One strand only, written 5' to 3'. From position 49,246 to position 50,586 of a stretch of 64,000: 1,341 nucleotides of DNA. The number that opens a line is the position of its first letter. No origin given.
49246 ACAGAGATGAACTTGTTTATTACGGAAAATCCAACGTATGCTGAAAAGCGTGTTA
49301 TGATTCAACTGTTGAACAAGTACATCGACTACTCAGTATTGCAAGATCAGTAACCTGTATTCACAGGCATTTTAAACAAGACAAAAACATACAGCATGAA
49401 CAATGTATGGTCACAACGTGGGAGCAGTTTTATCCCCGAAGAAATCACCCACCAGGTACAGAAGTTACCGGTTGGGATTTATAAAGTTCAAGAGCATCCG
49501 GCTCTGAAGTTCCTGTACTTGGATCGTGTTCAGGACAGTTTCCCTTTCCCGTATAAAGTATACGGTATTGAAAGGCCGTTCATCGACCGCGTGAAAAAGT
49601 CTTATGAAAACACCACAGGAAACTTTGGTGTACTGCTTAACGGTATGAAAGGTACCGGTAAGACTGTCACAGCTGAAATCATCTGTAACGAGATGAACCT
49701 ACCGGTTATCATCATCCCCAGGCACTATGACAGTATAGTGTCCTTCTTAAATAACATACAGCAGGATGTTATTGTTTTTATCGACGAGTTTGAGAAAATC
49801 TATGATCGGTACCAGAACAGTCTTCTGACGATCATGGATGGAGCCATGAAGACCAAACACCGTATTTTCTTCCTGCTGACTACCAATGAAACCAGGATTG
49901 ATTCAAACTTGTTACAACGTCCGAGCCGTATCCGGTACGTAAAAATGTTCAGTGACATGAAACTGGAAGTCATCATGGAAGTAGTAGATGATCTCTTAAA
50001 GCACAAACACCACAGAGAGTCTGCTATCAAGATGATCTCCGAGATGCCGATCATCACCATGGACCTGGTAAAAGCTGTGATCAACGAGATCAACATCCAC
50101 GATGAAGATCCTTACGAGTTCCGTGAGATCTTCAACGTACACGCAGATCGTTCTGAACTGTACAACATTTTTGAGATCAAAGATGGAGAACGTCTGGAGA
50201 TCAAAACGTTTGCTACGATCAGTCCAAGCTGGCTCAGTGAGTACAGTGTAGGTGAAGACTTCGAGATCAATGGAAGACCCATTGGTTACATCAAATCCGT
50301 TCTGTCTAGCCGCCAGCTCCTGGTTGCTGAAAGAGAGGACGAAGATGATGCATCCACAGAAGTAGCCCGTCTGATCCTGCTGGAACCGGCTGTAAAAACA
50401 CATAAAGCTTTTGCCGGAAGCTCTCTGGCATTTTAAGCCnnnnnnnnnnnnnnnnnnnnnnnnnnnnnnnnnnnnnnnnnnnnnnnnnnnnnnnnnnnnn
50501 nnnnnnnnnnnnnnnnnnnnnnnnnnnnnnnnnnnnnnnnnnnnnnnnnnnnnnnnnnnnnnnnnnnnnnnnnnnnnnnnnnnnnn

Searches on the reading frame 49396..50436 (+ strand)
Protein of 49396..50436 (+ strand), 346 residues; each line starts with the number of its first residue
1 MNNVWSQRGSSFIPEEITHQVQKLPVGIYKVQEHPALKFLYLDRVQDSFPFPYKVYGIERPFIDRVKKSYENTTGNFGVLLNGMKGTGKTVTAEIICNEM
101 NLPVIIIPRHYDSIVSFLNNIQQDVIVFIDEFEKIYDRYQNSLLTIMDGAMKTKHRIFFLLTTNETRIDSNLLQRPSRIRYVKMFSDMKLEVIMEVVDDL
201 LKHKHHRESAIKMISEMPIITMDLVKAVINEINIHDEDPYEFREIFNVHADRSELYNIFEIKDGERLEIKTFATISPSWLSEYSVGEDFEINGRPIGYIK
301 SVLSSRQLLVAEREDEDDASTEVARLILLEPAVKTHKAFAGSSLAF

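Call 11: search_protein_families(library=pfam, proteins=[window:49396-50436:+], max_evalue=0.01)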
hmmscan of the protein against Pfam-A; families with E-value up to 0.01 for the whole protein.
window:49396-50436:+ (346 aa): 11 families
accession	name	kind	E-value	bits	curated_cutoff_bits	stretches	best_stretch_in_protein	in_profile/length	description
PF00004.35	AAA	-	2.8e-14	54.1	21.2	1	79-180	1-127/131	ATPase family associated with various cellular activities (AAA)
PF05496.18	RuvB_N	-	5.4e-06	26.7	27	1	79-148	36-109/159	Holliday junction DNA helicase RuvB P-loop domain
PF20720.3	nSTAND3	-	3.3e-05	24.1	27.2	1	78-174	19-121/155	Novel STAND NTPase 3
PF07728.20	AAA_5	-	0.00017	22.1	22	0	79-148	2-91/139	AAA domain (dynein-related subfamily)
PF05673.19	DUF815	-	0.00024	20.8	23.8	1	78-164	55-150/249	Protein of unknown function (DUF815)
PF14532.12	Sigma54_activ_2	-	0.00031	21.4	25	1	75-159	20-105/138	Sigma-54 interaction domain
PF07724.20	AAA_2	-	0.00083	19.9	27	1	125-153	77-105/166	AAA domain (Cdc48 subfamily)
PF25199.1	nSTAND_NTPase5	-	0.0011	19.2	34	1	62-170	24-139/145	Novel STAND NTPase 5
PF24731.1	DUF7683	-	0.0013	19.5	27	1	228-276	14-62/73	Domain of unknown function (DUF7683)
PF00158.32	Sigma54_activat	-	0.0087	16.2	20.2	0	73-99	19-45/168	Sigma-54 interaction domain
PF01637.24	ATPase_2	-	0.0091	16.3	33.2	0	105-201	92-195/225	ATPase domain predominantly from Archaea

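Call 31: search_protein_families(library=phrogs, proteins=[window:49396-50436:+], max_evalue=0.00001)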
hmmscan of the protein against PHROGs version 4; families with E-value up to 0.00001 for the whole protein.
window:49396-50436:+ (346 aa): 3 families
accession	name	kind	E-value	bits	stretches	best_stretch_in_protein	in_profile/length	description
phrog_2376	-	other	5e-55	188.3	1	16-268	16-277/363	ATPase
phrog_168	-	DNA, RNA and nucleotide metabolism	4.9e-10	40.6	1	79-185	45-160/314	clamp loader of DNA polymerase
phrog_5846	-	DNA, RNA and nucleotide metabolism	3.4e-09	37.5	1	77-205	39-170/380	clamp loader of DNA polymerase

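Call 62: find_encoding_contigs(protein=window:49396-50436:+, flank=10000, max_places=1)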
Protein window:49396-50436:+ (346 aa): 14 contigs read that carry it; 1 place shown.
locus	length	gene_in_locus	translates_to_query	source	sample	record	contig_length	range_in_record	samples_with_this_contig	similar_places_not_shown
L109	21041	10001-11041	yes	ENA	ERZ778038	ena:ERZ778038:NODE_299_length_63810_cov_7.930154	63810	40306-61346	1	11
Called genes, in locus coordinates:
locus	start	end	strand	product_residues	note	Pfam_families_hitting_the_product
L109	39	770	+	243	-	-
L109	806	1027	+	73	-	-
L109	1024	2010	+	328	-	PF01145:Band_7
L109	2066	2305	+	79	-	-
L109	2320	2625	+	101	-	-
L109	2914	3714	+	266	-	PF22352:K319L-like_PKD, PF18962:Por_Secre_tail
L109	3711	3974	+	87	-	-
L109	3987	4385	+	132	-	-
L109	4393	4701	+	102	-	-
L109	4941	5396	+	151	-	-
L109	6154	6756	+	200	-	-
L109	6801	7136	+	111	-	-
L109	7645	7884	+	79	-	-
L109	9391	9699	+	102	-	-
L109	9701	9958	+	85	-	-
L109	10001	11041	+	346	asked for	PF05496:RuvB_N (weak), PF00004:AAA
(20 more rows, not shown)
